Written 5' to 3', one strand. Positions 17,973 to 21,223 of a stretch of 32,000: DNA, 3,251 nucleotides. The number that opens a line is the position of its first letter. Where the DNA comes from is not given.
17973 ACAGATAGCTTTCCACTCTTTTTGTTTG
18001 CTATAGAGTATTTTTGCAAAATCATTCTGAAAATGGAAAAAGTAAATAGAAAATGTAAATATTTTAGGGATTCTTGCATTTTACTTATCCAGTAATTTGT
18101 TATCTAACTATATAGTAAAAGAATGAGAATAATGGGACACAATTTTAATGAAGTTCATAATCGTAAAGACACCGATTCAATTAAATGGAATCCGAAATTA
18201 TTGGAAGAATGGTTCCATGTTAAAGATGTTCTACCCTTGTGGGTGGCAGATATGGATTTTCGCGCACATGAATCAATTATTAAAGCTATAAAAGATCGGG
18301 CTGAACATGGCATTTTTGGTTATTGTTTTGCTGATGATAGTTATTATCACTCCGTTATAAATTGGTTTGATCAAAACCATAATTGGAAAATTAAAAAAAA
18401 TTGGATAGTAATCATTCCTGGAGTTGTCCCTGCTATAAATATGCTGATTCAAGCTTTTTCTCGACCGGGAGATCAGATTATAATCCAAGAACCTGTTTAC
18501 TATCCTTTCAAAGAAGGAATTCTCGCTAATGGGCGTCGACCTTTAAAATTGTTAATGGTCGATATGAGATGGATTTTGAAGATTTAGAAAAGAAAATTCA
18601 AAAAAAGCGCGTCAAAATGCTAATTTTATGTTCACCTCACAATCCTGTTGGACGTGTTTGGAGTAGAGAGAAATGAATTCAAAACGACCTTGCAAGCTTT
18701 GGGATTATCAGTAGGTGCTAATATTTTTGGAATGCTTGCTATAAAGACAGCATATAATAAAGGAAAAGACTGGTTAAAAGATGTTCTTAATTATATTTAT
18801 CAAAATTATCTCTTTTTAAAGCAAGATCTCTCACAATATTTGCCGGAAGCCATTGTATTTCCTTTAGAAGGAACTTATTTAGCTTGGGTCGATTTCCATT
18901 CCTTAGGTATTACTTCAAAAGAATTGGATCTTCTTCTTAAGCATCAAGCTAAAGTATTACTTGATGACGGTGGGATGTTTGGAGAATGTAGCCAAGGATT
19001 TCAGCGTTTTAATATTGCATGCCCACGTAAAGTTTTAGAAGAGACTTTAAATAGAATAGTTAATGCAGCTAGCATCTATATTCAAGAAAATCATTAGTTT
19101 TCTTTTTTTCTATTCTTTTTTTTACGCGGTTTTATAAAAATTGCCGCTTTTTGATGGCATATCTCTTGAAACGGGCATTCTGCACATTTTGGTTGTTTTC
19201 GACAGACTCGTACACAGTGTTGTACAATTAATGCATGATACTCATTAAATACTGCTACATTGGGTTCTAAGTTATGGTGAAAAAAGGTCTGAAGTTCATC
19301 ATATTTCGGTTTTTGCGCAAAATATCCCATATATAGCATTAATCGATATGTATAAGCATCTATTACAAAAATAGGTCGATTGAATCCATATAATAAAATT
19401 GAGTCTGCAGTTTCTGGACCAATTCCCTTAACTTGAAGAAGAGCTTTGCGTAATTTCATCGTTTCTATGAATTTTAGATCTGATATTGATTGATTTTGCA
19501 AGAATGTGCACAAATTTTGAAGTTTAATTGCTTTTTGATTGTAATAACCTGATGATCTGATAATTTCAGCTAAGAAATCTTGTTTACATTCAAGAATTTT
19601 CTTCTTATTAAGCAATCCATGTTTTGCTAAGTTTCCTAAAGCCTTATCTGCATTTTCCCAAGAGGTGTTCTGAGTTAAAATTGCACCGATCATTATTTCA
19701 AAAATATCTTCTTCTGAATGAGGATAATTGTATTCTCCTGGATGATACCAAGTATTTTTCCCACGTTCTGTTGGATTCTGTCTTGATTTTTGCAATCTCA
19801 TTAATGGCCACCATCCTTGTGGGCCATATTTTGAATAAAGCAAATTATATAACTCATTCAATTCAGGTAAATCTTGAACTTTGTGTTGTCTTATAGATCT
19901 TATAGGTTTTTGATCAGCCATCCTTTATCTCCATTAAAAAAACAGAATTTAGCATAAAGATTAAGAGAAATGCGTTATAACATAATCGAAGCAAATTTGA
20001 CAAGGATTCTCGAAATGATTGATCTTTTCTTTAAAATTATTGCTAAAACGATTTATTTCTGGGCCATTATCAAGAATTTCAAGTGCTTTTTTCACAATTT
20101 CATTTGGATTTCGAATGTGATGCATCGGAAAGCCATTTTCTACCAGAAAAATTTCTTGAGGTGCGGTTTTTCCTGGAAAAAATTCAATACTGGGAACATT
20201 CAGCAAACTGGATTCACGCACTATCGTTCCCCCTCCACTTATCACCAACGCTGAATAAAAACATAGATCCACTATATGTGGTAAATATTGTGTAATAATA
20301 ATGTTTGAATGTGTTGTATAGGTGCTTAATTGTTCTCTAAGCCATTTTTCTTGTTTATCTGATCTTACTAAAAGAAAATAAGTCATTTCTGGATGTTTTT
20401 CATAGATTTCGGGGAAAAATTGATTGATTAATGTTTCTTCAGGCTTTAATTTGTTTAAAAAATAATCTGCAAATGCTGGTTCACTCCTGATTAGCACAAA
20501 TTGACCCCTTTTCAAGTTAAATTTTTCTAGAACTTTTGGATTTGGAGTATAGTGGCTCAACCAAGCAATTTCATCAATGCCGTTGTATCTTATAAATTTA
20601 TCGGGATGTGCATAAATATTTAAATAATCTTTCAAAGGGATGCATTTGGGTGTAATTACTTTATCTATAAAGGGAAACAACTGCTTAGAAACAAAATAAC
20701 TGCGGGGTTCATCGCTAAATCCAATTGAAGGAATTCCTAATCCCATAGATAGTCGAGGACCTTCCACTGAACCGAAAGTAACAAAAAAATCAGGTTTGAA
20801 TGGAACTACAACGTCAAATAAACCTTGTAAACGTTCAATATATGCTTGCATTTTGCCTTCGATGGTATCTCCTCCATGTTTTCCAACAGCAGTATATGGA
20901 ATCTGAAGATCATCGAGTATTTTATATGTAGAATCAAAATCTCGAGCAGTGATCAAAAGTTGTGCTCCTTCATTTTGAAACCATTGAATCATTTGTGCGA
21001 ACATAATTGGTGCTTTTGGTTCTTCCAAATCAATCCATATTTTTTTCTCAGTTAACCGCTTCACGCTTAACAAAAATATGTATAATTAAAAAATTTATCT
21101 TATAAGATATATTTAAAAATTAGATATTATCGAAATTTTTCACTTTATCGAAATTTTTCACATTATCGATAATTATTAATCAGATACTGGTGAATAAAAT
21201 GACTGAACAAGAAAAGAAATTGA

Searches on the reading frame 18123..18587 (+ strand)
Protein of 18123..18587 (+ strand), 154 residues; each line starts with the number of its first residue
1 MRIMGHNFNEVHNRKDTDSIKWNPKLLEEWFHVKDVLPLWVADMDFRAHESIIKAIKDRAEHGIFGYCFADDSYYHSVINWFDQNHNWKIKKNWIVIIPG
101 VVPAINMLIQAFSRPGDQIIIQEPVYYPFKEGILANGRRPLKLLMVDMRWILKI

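Call 8: search_protein_families(library=pfam, proteins=[window:18123-18587:+], max_evalue=0.01)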
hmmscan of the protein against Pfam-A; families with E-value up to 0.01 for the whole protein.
window:18123-18587:+ (154 aa): 1 family
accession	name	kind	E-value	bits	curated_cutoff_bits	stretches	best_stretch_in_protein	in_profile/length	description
PF00155.27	Aminotran_1_2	-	5.8e-07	29.4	19.7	1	35-138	2-113/361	Aminotransferase class I and II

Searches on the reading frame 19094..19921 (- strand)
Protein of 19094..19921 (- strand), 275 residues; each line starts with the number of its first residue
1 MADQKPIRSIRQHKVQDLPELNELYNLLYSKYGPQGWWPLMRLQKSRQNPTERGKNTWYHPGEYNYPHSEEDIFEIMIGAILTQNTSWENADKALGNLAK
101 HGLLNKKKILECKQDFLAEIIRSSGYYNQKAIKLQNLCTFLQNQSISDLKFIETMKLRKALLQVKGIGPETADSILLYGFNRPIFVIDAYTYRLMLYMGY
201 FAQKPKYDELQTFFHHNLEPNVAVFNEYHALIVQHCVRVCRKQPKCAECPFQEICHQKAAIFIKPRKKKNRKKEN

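Call 8: search_protein_families(library=pfam, proteins=[window:19094-19921:-], max_evalue=0.01)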
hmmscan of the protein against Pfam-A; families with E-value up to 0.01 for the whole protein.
window:19094-19921:- (275 aa): 3 families
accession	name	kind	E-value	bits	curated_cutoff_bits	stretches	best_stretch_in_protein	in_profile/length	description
PF00730.31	HhH-GPD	-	7.7e-14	52.4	26.2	1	78-216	1-104/108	HhH-GPD superfamily base excision DNA repair protein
PF22175.2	Ogg-HhH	-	1.8e-06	28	27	1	68-207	15-151/173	8-oxoguanine DNA glycosylase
PF00633.29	HHH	-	0.00014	22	24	1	159-178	11-30/30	Helix-hairpin-helix motif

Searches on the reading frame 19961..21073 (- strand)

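Call 8: search_protein_families(library=pfam, proteins=[window:19961-21073:-], max_evalue=0.01)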
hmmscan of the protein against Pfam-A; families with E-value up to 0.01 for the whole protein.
window:19961-21073:- (370 aa): 1 family
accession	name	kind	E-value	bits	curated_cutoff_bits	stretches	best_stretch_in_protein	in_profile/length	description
PF04007.18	DUF354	-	6.7e-44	150.8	22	1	11-365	2-344/349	Protein of unknown function (DUF354)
